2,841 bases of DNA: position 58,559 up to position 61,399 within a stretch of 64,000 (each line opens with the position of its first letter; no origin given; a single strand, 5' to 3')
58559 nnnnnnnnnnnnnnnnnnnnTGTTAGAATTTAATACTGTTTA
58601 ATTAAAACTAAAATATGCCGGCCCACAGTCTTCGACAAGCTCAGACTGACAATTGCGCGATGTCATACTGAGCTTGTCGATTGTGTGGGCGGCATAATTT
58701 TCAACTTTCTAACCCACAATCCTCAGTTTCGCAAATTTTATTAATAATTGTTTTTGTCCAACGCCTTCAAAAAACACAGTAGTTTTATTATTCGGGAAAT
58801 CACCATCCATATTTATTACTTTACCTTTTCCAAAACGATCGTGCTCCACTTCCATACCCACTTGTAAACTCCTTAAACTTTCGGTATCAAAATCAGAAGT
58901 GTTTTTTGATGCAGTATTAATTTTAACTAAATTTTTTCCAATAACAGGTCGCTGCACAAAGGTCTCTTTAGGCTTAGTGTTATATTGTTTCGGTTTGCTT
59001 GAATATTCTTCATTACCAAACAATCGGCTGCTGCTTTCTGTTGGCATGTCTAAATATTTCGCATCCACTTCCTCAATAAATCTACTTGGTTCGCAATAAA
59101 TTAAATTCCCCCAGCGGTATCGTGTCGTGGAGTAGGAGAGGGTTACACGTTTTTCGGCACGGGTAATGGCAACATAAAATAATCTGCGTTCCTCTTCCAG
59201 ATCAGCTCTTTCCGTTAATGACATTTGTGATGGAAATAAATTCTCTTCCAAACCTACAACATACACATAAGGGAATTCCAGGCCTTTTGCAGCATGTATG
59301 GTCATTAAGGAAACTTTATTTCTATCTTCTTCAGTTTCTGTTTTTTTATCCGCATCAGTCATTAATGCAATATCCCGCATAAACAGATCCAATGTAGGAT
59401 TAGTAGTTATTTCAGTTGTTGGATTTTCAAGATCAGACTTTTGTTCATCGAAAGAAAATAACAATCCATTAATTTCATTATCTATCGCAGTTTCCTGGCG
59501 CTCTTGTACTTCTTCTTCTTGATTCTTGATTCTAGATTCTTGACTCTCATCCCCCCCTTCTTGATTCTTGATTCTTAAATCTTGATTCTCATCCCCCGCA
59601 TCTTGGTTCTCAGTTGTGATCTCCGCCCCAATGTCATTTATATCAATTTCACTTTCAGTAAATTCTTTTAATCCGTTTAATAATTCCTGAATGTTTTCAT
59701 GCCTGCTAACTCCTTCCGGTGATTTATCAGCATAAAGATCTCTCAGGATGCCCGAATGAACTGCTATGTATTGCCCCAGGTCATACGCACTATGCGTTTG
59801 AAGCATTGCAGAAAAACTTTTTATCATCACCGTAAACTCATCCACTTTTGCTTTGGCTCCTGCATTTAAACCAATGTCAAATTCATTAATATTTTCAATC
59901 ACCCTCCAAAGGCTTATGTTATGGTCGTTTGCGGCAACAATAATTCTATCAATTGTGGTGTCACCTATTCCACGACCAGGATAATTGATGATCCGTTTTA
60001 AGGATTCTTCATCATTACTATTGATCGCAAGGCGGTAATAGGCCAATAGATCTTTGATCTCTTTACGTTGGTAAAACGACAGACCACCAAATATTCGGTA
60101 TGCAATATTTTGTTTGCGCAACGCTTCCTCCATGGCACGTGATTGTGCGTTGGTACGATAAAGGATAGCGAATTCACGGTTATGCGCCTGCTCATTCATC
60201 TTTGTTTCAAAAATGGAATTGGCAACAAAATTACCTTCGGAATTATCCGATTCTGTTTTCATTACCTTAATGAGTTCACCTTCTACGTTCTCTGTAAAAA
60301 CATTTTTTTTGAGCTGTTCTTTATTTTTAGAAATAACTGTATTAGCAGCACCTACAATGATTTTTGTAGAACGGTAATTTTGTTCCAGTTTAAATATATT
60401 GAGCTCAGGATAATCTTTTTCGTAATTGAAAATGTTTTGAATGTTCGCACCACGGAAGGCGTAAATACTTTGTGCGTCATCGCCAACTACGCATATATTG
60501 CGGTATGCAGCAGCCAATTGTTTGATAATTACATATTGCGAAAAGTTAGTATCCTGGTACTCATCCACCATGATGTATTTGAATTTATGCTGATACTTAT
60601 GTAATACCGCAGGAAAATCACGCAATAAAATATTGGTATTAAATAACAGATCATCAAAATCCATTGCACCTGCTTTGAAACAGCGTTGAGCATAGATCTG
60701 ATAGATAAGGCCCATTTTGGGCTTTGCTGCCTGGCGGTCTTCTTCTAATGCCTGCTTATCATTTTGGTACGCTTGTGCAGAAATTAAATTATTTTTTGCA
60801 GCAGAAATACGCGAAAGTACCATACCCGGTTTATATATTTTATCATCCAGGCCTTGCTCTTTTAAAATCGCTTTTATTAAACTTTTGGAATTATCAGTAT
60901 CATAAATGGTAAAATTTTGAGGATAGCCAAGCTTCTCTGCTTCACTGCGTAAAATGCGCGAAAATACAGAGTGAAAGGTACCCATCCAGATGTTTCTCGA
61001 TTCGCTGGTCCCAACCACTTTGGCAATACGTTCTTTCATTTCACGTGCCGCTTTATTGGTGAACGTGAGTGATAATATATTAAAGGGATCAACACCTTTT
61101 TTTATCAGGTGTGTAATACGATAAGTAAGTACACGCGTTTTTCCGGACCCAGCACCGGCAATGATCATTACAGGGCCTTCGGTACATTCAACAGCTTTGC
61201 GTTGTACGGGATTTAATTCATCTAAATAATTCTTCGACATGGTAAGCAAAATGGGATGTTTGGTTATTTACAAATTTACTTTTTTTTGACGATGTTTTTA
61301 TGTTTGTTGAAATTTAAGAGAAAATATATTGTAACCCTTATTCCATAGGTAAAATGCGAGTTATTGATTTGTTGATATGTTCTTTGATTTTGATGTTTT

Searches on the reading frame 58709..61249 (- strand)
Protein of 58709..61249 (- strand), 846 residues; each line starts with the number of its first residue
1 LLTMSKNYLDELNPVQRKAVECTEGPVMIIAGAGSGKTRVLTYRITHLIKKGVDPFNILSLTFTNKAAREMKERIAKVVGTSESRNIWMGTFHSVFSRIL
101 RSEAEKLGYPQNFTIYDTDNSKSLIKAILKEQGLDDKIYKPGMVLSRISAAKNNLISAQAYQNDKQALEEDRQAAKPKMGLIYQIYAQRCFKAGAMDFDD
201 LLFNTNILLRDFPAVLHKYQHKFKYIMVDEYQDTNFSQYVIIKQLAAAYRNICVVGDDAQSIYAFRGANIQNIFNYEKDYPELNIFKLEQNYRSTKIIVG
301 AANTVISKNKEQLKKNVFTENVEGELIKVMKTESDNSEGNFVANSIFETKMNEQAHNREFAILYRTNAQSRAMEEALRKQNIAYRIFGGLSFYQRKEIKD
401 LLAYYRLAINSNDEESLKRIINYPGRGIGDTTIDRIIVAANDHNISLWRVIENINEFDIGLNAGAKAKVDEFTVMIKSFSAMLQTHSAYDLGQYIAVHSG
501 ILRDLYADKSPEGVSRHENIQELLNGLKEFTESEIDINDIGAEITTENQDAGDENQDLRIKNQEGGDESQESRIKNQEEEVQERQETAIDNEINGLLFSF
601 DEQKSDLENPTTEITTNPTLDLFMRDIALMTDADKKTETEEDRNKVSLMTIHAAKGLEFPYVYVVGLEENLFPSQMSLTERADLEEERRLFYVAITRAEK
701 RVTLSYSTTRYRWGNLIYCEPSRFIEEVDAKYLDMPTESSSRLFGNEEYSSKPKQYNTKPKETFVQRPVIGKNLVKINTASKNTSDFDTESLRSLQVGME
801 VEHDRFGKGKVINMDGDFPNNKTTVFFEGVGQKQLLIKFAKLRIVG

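Call 82: search_protein_families(library=pfam, proteins=[window:58709-61249:-], max_evalue=0.00001)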
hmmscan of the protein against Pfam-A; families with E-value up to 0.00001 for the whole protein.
window:58709-61249:- (846 aa): 7 families
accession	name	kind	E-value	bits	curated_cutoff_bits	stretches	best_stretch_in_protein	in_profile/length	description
PF00580.27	UvrD-helicase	-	1e-86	291.5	23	1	12-281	1-271/271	UvrD/REP helicase N-terminal domain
PF13361.12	UvrD_C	-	6.5e-75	253.2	25.6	1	287-708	2-349/350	UvrD-like helicase C-terminal domain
PF13245.12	AAA_19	-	3.3e-24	86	25.1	1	16-266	1-134/134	AAA domain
PF13538.12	UvrD_C_2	-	4.4e-11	42.9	27.4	1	647-704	3-51/52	UvrD-like helicase C-terminal domain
PF21196.3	PcrA_UvrD_tudor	-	1.5e-07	31.6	23.9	1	797-840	1-44/48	PcrA/UvrD tudor domain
PF01443.25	Viral_helicase1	-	3e-07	30.9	21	0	630-703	165-225/228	Viral superfamily 1 RNA helicase core domain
PF13604.12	AAA_30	-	6.2e-07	29.8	27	0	12-76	2-67/191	AAA domain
